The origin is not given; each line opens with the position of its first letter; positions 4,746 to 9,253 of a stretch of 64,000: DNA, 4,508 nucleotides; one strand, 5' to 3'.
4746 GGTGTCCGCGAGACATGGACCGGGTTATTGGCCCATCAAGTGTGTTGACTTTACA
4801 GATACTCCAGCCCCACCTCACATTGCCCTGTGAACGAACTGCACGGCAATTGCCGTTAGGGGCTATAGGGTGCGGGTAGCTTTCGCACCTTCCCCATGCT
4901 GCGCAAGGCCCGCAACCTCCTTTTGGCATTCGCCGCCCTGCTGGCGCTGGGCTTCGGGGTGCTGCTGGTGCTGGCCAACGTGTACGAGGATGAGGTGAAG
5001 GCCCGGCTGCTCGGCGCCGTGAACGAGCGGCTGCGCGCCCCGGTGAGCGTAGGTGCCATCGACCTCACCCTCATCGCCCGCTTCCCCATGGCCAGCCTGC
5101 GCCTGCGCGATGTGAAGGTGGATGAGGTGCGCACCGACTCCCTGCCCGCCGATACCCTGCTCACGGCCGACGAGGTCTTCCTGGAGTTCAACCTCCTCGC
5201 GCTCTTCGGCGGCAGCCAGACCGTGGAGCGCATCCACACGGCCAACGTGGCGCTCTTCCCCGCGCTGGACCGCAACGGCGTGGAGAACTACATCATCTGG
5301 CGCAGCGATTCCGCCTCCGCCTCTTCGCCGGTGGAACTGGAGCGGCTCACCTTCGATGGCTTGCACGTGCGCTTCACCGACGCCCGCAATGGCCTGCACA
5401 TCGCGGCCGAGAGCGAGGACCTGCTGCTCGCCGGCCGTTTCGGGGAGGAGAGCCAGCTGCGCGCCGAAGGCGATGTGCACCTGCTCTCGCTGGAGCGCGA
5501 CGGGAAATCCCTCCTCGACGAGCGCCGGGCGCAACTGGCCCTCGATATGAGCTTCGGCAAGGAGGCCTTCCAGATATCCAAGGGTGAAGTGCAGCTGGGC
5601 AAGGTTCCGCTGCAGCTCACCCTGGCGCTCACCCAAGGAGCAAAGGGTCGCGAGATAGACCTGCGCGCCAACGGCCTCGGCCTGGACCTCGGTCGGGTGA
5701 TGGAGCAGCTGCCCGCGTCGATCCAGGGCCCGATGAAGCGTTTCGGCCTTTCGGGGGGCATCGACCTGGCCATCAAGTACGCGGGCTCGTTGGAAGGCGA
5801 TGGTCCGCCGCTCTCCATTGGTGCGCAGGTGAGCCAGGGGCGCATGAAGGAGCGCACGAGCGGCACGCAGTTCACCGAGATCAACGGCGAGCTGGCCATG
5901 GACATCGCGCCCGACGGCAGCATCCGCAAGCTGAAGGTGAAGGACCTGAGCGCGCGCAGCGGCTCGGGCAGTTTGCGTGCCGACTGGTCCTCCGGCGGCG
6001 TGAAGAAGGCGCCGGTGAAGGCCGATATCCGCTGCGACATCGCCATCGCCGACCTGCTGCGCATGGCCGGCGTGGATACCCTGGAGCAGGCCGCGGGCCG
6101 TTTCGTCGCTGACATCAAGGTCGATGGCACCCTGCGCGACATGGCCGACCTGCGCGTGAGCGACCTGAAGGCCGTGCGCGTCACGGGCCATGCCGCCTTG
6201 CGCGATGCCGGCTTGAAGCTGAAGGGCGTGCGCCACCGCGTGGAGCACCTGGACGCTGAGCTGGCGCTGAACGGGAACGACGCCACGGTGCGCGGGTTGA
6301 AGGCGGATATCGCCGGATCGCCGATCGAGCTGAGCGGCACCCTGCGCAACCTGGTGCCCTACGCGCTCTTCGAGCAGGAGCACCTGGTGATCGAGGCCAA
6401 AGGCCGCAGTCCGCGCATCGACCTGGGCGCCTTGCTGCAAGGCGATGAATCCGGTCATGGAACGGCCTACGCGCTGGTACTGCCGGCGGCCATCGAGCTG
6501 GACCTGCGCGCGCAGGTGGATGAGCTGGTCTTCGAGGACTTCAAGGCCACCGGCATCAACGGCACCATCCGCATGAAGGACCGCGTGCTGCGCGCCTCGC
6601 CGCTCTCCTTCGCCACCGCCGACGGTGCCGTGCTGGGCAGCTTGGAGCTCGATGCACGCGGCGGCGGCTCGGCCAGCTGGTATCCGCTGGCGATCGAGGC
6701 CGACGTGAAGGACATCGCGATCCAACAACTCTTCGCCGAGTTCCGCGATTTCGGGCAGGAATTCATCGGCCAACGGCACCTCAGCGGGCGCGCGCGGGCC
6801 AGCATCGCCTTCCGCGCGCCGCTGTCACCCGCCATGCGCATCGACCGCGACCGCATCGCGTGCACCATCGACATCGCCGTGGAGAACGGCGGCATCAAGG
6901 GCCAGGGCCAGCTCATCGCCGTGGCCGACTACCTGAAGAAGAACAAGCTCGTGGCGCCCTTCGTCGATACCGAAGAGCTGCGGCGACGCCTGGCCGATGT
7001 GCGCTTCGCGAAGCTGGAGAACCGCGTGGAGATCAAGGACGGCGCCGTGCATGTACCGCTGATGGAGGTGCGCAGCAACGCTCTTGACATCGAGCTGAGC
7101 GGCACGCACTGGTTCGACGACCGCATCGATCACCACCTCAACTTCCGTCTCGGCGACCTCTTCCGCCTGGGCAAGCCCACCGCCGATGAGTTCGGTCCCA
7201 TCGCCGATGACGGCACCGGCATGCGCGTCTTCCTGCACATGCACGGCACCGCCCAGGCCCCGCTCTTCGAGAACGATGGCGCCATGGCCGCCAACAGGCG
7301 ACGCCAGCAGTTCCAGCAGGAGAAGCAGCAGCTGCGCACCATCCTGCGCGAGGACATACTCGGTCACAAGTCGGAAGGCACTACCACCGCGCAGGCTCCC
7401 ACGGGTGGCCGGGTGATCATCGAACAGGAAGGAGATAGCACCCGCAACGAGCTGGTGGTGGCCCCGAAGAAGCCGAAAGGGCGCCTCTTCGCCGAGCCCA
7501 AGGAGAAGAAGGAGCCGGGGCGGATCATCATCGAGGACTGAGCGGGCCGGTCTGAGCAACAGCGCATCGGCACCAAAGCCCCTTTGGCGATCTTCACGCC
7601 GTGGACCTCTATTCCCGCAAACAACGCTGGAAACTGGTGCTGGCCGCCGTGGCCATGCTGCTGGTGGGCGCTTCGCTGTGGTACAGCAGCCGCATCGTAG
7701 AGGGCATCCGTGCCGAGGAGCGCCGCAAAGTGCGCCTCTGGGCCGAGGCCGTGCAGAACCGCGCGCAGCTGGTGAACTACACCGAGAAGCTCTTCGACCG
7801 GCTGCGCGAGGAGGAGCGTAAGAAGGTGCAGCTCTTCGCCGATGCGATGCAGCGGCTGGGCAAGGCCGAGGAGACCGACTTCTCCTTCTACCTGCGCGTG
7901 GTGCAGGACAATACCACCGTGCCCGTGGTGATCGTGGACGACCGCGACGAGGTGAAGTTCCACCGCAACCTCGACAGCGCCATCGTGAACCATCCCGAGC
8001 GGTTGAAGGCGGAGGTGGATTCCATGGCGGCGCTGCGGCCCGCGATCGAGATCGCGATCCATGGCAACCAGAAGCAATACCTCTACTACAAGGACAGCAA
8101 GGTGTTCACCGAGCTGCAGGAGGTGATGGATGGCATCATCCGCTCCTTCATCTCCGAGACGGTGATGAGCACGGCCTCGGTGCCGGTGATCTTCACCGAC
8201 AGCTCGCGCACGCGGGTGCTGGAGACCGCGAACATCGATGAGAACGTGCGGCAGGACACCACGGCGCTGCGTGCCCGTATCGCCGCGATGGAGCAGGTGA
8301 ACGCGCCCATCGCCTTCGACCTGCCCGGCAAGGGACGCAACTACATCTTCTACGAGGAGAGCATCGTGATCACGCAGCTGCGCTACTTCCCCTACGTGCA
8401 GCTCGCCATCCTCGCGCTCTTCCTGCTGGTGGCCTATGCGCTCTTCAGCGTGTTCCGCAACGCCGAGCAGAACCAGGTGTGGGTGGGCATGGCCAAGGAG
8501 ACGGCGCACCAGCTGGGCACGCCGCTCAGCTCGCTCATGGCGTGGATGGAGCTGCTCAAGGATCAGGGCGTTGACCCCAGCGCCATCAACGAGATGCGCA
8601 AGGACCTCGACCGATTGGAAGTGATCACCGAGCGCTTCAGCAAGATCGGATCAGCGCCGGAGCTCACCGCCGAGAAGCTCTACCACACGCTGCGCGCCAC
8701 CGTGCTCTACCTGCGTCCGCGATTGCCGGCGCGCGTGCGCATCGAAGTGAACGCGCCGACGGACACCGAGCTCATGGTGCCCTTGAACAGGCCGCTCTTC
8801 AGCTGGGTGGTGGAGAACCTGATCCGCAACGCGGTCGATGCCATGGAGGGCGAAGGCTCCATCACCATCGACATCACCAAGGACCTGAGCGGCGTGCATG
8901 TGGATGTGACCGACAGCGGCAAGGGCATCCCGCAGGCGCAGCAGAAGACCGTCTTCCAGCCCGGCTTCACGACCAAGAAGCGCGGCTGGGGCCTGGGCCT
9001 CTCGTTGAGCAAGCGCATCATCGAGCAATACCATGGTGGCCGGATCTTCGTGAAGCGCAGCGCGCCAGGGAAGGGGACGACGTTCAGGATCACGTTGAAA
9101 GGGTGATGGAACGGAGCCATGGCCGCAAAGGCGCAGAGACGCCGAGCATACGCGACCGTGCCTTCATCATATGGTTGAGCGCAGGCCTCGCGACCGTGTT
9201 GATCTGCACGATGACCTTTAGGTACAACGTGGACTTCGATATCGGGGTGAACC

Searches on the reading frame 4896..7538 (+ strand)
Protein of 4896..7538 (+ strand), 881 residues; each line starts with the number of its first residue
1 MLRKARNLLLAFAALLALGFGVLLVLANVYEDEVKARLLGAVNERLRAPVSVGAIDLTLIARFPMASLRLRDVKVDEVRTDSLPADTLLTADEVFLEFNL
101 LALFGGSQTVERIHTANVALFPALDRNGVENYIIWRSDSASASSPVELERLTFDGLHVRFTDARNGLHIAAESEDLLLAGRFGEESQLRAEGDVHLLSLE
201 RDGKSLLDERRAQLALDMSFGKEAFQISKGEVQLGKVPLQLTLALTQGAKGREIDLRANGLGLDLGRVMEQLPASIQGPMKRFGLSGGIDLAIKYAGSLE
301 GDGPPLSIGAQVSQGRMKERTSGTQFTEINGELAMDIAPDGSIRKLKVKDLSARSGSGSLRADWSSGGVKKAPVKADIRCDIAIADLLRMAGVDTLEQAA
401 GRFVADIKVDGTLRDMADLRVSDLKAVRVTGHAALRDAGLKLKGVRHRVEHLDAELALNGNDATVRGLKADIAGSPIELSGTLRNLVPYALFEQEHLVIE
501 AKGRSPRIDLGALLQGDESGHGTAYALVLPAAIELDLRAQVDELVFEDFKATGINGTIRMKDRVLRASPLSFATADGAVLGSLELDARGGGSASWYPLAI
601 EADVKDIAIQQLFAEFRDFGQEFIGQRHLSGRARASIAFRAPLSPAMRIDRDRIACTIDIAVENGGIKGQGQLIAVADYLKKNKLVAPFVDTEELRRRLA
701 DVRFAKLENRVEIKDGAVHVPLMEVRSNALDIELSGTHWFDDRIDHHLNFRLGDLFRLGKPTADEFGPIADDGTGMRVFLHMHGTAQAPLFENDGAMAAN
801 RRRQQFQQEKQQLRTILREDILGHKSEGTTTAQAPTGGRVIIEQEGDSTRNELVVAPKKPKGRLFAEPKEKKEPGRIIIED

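Call 29: search_protein_families(library=pfam, proteins=[window:4896-7538:+], max_evalue=0.001)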
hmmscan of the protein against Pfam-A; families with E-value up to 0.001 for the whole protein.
window:4896-7538:+ (881 aa): 1 family
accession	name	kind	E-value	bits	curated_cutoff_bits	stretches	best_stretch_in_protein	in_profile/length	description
PF13116.12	YhdP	-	3.7e-05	22.3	46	0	395-480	622-709/1224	YhdP protein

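Call 65: search_protein_families(library=ncbifam, proteins=[window:4896-7538:+], max_evalue=0.01)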
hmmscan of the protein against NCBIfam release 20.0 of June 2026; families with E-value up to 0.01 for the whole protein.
window:4896-7538:+ (881 aa): 1 family
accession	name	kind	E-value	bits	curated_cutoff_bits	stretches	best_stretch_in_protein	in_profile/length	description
TIGR04411.1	T2SS_GspN_Lepto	equivalog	9.8e-09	35.1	50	1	8-110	6-93/280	type II secretion system protein GspN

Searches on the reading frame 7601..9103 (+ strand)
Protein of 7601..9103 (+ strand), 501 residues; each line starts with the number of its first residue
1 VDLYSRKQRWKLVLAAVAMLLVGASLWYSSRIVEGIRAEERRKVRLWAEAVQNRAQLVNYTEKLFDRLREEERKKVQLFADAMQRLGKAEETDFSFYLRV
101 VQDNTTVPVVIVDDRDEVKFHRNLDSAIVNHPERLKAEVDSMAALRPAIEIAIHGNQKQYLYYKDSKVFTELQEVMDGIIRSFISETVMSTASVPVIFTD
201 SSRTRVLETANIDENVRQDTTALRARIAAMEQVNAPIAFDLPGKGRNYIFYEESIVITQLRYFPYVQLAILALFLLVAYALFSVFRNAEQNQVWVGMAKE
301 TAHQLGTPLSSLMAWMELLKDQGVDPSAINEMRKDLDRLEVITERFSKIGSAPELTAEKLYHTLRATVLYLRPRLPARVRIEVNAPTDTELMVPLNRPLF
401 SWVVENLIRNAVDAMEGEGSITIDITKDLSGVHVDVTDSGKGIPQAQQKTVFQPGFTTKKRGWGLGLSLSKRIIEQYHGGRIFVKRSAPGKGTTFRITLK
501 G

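Call 29: search_protein_families(library=pfam, proteins=[window:7601-9103:+], max_evalue=0.001)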
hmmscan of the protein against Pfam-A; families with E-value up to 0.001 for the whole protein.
window:7601-9103:+ (501 aa): 2 families
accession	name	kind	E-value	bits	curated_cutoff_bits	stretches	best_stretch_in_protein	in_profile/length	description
PF02518.31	HATPase_c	-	1.1e-23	84.2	26.4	1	402-500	8-108/111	Histidine kinase-, DNA gyrase B-, and HSP90-like ATPase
PF00512.31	HisKA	-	2.6e-05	24.6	26.9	1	299-348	7-62/66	His Kinase A (phospho-acceptor) domain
